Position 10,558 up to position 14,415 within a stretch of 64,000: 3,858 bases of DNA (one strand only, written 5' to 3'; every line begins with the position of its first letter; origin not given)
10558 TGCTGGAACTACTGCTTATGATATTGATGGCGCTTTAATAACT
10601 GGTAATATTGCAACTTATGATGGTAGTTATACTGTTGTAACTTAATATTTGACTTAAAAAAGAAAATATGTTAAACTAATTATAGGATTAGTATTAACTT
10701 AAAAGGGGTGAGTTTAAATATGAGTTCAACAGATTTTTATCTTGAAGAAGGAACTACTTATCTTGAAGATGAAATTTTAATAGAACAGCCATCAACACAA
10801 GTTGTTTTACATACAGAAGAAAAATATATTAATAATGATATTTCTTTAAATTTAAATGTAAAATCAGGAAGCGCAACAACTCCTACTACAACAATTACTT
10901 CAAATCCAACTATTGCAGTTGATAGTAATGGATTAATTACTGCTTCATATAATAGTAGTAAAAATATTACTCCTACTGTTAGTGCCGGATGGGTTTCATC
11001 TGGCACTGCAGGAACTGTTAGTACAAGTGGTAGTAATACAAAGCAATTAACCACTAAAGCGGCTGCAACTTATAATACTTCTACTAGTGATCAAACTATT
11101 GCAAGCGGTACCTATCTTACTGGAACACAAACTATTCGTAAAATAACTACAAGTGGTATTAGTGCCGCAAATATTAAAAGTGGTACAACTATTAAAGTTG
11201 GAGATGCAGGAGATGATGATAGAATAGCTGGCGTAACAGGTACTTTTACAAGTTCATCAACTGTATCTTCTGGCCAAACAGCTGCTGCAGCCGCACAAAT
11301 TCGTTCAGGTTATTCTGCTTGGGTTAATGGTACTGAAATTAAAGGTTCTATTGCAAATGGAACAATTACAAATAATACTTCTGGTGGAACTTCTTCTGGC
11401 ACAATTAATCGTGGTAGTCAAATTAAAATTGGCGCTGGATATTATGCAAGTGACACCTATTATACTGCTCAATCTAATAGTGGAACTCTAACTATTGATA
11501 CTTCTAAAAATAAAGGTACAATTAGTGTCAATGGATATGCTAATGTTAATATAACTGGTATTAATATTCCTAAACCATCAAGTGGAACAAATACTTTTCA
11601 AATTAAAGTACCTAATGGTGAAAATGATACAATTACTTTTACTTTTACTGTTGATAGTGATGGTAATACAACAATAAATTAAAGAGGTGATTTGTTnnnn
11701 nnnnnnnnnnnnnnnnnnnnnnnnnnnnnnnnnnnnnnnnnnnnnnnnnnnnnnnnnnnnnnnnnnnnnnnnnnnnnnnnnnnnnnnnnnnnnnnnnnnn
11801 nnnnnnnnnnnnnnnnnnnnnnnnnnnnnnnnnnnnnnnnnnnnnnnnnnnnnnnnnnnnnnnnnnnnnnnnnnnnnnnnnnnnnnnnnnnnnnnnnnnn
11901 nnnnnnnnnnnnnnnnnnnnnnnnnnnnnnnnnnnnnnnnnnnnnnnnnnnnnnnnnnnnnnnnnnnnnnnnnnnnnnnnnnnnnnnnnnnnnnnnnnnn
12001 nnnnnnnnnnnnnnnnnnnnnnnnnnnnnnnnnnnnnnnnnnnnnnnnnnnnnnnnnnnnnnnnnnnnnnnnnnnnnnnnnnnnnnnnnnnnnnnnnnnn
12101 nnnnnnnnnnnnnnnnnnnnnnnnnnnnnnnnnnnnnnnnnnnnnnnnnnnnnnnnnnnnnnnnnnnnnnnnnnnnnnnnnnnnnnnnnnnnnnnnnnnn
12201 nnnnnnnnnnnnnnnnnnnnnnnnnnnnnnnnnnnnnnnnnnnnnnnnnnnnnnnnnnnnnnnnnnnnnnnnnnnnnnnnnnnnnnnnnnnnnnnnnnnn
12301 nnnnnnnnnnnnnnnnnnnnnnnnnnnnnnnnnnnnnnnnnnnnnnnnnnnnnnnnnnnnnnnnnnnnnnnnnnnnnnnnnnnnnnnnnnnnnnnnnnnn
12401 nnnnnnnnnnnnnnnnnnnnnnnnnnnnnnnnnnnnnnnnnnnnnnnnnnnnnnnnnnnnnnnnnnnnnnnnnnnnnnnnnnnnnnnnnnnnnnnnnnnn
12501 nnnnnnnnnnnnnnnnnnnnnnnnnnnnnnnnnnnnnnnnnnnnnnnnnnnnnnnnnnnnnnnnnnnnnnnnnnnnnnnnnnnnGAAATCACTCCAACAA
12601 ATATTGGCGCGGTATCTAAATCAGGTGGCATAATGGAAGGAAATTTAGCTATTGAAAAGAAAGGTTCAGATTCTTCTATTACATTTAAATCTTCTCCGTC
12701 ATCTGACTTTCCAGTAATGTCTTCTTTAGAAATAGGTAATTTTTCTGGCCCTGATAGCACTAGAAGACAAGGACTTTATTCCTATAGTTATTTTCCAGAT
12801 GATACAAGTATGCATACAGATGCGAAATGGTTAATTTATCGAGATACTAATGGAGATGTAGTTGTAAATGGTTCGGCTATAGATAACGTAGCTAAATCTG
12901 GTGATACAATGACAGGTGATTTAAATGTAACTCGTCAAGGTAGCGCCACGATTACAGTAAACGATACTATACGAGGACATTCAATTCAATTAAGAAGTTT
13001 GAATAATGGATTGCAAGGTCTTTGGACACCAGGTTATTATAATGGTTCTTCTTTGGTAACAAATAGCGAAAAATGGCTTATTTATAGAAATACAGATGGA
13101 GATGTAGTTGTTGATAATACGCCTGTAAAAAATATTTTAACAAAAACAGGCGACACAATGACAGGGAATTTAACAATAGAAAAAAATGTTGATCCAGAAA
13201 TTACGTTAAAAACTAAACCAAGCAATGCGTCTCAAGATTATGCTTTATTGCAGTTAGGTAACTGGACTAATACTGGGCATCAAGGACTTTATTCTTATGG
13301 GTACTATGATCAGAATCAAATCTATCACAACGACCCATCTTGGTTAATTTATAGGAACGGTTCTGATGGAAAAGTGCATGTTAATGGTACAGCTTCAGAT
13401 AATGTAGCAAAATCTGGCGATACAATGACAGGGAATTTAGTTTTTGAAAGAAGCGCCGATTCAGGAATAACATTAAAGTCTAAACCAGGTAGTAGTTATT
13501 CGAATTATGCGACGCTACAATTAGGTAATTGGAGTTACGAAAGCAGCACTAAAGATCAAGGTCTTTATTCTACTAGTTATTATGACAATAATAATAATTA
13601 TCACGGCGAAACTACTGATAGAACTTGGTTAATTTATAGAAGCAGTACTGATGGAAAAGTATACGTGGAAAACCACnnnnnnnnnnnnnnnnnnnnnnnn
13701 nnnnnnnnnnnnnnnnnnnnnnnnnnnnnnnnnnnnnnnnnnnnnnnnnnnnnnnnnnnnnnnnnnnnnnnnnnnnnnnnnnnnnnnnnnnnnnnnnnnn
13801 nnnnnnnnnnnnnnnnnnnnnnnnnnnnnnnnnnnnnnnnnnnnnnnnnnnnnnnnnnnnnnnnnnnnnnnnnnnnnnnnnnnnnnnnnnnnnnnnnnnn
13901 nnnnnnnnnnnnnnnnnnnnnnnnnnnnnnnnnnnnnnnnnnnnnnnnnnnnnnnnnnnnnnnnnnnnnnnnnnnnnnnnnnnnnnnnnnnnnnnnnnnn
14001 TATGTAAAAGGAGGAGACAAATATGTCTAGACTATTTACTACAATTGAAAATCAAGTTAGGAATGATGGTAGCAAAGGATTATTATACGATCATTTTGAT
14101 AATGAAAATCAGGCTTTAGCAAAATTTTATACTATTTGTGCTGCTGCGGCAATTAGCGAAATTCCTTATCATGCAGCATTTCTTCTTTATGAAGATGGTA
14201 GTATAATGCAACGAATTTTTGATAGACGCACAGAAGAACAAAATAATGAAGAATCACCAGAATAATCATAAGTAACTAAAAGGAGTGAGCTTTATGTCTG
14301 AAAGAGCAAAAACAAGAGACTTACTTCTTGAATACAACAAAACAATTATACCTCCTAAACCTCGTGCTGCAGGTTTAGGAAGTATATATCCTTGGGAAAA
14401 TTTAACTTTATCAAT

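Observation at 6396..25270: Very large paralogous tail-fibre/receptor-binding gene array (at least 11 genes, about 19 kb)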

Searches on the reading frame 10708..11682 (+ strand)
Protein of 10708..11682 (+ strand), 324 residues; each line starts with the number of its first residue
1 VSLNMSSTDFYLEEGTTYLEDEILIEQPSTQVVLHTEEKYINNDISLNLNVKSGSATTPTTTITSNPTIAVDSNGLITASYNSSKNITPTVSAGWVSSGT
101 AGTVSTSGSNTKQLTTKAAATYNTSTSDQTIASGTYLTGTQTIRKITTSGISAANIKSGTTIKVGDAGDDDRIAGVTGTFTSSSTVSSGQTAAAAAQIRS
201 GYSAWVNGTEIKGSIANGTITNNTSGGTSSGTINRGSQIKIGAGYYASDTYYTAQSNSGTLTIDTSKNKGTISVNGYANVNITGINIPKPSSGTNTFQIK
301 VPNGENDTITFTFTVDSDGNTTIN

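Call 6: search_protein_families(library=pfam, proteins=[window:10708-11682:+], max_evalue=0.01)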
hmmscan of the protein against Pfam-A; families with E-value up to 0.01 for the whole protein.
window:10708-11682:+ (324 aa): 1 family
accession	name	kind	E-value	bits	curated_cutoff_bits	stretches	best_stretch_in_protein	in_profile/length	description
PF06355.19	Aegerolysin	-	0.0035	17.9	22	1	124-181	17-74/131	Aegerolysin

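Call 8: search_protein_families(library=phrogs, proteins=[window:10708-11682:+], max_evalue=0.001)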
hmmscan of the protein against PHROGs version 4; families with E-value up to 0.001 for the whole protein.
window:10708-11682:+ (324 aa): 0 families

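Call 81: search_protein_families(library=ncbifam, proteins=[window:10720-11682:+], max_evalue=0.01)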
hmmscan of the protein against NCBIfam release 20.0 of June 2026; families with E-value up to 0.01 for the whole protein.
window:10720-11682:+ (320 aa): 0 families

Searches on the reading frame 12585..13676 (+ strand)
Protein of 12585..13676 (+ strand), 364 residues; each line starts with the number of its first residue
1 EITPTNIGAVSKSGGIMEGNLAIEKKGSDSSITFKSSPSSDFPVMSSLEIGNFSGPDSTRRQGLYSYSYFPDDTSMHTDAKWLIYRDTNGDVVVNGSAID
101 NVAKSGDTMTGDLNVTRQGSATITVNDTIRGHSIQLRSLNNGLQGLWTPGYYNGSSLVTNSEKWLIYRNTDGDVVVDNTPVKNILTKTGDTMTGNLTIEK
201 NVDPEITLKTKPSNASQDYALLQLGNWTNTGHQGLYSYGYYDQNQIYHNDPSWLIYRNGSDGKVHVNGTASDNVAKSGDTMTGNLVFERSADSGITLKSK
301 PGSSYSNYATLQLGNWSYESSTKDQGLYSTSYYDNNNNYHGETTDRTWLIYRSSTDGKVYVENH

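Call 48: search_protein_representatives(protein=window:12585-13676:+)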
Query: 364 residues. Proteins with E-value up to 0.001 (for the whole library): 115; up to 1e-10: 28; up to 1e-30: 6. The best 115 are listed.
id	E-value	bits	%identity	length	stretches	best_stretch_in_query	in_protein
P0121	1.2e-238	807.6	100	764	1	1-364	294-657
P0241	1.4e-79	284.3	76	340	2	249-364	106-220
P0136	1.1e-73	264.9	44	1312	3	2-212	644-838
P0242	8.6e-35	137.0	61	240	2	105-179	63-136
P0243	4.7e-34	134.6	43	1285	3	99-182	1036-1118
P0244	7.7e-31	124.0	45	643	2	2-129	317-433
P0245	2.1e-25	106.1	42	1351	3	92-191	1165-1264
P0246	7.8e-25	104.2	43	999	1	100-288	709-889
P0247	2.7e-22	95.9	37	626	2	9-130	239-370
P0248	1.5e-19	86.8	42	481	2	58-171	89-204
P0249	3.2e-19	85.8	43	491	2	5-101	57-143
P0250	4.2e-19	85.4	37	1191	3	63-176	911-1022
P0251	2.1e-17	79.8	45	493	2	187-312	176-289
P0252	3.2e-16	75.9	54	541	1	97-180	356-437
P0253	5.4e-15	71.9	49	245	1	86-183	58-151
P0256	3.0e-14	69.4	36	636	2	177-292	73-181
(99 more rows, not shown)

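Call 50: search_protein_families(library=pfam, alignment_id=A3, max_evalue=0.001)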
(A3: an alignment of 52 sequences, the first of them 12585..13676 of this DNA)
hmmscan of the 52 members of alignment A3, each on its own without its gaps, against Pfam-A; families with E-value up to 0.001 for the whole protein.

A. member 1, window:12585-13676:+ (364 aa): 0 families

B. families by the number of members that match (of 52 scanned): 13 families
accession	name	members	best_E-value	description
PF03406.18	Phage_fiber_2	3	1e-13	Phage tail fibre repeat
PF06605.17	Prophage_tail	2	4e-42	Prophage endopeptidase tail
PF21939.1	Gp10_C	2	7e-24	Baseplate structural protein Gp10, C-terminal domain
PF13884.11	Peptidase_S74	2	4.4e-11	Chaperone of endosialidase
PF08309.17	LVIVD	1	2.1e-34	LVIVD repeat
PF22337.1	Phage_fiber_rpt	1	7.5e-21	Phage tail fiber repeats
PF21446.3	Gp34_trimer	1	3.2e-14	Long-tail fiber proximal subunit, C-terminal, trimerization domain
PF01391.23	Collagen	1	3.4e-09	Collagen triple helix repeat (20 copies)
PF09826.15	Beta_propel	1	0.00023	Beta propeller domain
PF18994.6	Prophage_tailD1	1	0.00033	Prophage endopeptidase tail N-terminal domain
PF25156.2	PNGase_A_C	1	0.00034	PNGase_A C-terminal domain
PF10633.15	NPCBM_assoc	1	0.00049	NPCBM-associated, NEW3 domain of alpha-galactosidase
PF13488.11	Gly-zipper_Omp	1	0.00079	Glycine zipper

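Call 51: find_homologous_proteins(query=window:12585-13676:+, max_evalue=0.001)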
Query window:12585-13676:+ (364 aa): 86 proteins with E <= 0.001 among 8000 candidates.
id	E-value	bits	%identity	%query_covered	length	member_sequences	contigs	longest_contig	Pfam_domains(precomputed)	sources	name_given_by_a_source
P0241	4.4e-79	284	66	49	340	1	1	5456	-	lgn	-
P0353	2.1e-73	266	63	49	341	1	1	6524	-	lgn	-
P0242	2.7e-34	137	52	32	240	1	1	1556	-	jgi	jgi:hypothetical protein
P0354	4.8e-27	113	41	54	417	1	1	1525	-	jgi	jgi:hypothetical protein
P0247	8.4e-22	96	30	84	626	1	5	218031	-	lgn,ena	-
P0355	3.0e-21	94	39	53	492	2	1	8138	-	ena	-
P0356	2.6e-19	88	34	47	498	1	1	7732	PF03406.19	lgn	-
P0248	4.8e-19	87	37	56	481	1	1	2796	-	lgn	-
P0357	7.2e-19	86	30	72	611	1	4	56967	PF03406.19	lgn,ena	-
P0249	1.0e-18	86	36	32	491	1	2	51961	-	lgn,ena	-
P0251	6.6e-17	80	39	30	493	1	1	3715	PF03406.19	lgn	-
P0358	3.2e-16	78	35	46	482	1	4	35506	PF03406.19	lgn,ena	-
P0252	1.0e-15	76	55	22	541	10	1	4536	-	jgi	-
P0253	1.7e-14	72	49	24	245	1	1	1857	-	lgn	-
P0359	5.7e-14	70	43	32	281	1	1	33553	-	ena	-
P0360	8.1e-14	70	42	29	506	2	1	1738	PF03406.19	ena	-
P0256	9.3e-14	69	31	53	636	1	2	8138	PF21446.4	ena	-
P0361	8.9e-13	66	41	30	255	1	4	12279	PF22337.2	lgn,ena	-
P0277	8.3e-9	53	47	20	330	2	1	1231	PF22337.2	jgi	jgi:hypothetical protein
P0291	2.1e-7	49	38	28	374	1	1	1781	PF03406.19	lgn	-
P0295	2.6e-7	48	39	27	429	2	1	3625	PF03406.19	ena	-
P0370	5.7e-7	47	26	78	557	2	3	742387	PF10651.16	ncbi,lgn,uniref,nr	ncbi:BppU family phage baseplate upper protein [Bacillus cereus]|uniref:BppU family phage baseplate 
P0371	7.0e-7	47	37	28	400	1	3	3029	PF03406.19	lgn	-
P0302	1.1e-6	46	29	40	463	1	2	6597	PF03406.19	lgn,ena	-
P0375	4.0e-6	44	37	29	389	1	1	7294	PF03406.19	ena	-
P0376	5.7e-6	44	37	24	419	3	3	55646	PF03406.19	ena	-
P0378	1.2e-5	43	38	27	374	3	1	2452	PF03406.19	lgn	-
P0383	5.1e-5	41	27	58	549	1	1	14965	PF03406.19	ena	-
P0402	8.8e-4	37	58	9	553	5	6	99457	PF03406.19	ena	-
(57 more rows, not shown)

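Call 102: search_protein_families(library=pfam, proteins=[P0356, P0357, P0251, P0358, P0370, P0256, P0361], max_evalue=0.01)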
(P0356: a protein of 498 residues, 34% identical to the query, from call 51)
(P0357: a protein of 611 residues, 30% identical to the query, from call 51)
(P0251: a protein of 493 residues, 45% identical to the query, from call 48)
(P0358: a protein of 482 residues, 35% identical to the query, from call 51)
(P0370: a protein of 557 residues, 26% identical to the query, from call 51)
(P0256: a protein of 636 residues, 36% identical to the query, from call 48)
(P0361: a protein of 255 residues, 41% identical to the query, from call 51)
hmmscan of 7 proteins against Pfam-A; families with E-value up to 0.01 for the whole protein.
P0356 (498 aa): 1 family
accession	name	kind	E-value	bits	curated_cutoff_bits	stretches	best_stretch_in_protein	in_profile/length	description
PF03406.18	Phage_fiber_2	-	1.1e-10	41.3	22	1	155-188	1-34/42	Phage tail fibre repeat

P0357 (611 aa): 1 family
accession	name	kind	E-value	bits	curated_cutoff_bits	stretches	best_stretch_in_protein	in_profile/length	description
PF03406.18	Phage_fiber_2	-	6.5e-12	45.3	22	1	147-180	1-34/42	Phage tail fibre repeat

P0251 (493 aa): 1 family
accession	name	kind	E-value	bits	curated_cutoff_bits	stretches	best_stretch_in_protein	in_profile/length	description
PF03406.18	Phage_fiber_2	-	1e-13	51.1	22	1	139-172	1-34/42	Phage tail fibre repeat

P0358 (482 aa): 1 family
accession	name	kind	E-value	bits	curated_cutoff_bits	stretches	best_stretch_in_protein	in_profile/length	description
PF03406.18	Phage_fiber_2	-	1.1e-08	35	22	1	144-173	5-34/42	Phage tail fibre repeat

P0370 (557 aa): 1 family
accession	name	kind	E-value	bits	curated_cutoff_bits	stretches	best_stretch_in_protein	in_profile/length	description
PF10651.15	BppU_N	-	6.8e-20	71.7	23.1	1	4-142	1-139/142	BppU N-terminal domain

P0256 (636 aa): 1 family
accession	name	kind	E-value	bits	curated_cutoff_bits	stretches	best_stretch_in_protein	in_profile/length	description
PF21446.3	Gp34_trimer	-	3.2e-14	53.8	27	1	422-475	61-110/116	Long-tail fiber proximal subunit, C-terminal, trimerization domain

P0361 (255 aa): 1 family
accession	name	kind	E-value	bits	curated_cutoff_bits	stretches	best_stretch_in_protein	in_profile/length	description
PF22337.1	Phage_fiber_rpt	-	1.7e-11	44.1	27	1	35-63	1-29/34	Phage tail fiber repeats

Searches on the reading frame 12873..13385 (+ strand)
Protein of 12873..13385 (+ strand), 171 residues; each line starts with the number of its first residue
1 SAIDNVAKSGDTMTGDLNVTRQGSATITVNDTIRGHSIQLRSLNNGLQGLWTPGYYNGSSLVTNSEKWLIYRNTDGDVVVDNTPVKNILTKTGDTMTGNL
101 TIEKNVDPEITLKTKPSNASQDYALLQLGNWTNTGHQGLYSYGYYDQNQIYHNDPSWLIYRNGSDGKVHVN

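Call 60: predict_structure(alignment_id=A4)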
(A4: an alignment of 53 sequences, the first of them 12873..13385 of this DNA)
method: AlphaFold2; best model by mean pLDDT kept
length: 171 residues; sequences in the alignment: 53
mean_pLDDT: 82.3   pTM: 0.53
mean pLDDT of the five models: 82.3, 81.5, 80.9, 74.5, 74.3
residues with pLDDT >= 90: 71; 70-90: 56; 50-70: 40; < 50: 4
segments of 3 or more residues with pLDDT < 50: none
pLDDT, mean of each block of 10 residues (from residue 1): 68 84 95 96 97 96 93 93 65 62 61 63 70 85 87 90 93 88
secondary structure, 60 per line:
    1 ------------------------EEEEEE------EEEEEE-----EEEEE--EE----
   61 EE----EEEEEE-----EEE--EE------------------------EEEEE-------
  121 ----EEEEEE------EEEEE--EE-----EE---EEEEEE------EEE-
elements in order: E25-30 E37-42 E48-52 E67-72 E78-80 E109-113 E125-130 E137-141 E156-161 E168-170

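Call 70: fold_search(model_id=the predicted structure, library=viral)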
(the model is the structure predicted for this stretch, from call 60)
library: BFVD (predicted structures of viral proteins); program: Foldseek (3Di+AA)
matches with E <= 10: 613; with E <= 0.001: 2
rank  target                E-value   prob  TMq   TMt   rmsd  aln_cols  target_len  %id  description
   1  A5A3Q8                1.4e-04  1.00  0.27  0.10  17.1       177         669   14  (no name in the UniProt tables at hand)
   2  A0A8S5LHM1            1.5e-04  1.00  0.28  0.11  13.5       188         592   19  Baseplate structural protein [Myoviridae sp. ctVDo27]
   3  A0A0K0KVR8            1.2e-03  0.99  0.26  0.10  12.2       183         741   10  Uncharacterized protein [Prochlorococcus phage P-TIM68]
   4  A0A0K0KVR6            1.8e-03  0.98  0.24  0.09  10.6       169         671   11  Putative tail fiber protein [Prochlorococcus phage P-TIM68]
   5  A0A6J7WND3            1.9e-03  1.00  0.32  0.14  16.0       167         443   14  Intramolecular chaperone auto-processing domain containing protein [uncultured Caudovirales phage]
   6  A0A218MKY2            2.3e-03  0.99  0.33  0.07  12.0       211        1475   13  Peptidase S74 domain-containing protein [uncultured virus]
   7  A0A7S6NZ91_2          3.9e-03  1.00  0.32  0.08  14.5       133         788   16  Peptidase S74 domain-containing protein [Bathycoccus sp. RCC716 virus 2]
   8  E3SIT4                4.1e-03  0.98  0.25  0.09  10.5       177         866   13  Peptidase G2 IMC autoproteolytic cleavage domain-containing protein [Synechococcus phage S-SM2]
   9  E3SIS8                4.6e-03  0.90  0.24  0.07  18.4       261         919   11  Phage tail fiber-like protein [Synechococcus phage S-SM2]
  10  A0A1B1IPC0            4.8e-03  1.00  0.30  0.07  14.5       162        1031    9  (no name in the UniProt tables at hand)
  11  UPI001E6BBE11         6.3e-03  0.77  0.22  0.11  15.4       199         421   10  (no name look-up for this kind of identifier)
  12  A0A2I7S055            7.0e-03  0.97  0.29  0.12  11.9       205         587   11  (no name in the UniProt tables at hand)
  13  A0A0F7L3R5            8.2e-03  0.96  0.24  0.08  12.5       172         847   14  Phage tail fiber-like protein [uncultured marine virus]
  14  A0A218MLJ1            9.1e-03  0.97  0.29  0.09  10.8       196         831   14  Putative virion structural protein [uncultured virus]
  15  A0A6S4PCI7            1.0e-02  0.96  0.28  0.12  10.8       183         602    9  Uncharacterized protein [uncultured phage_MedDCM-OCT-S28-C3]
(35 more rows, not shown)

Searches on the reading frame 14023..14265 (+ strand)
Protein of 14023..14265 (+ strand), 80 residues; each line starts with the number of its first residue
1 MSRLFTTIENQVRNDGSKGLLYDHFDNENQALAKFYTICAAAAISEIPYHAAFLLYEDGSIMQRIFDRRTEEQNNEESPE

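Call 6: search_protein_families(library=pfam, proteins=[window:14023-14265:+], max_evalue=0.01)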
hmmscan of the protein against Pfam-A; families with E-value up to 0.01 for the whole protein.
window:14023-14265:+ (80 aa): 0 families

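Call 8: search_protein_families(library=phrogs, proteins=[window:14023-14265:+], max_evalue=0.001)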
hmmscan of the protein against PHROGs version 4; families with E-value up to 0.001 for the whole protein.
window:14023-14265:+ (80 aa): 0 families
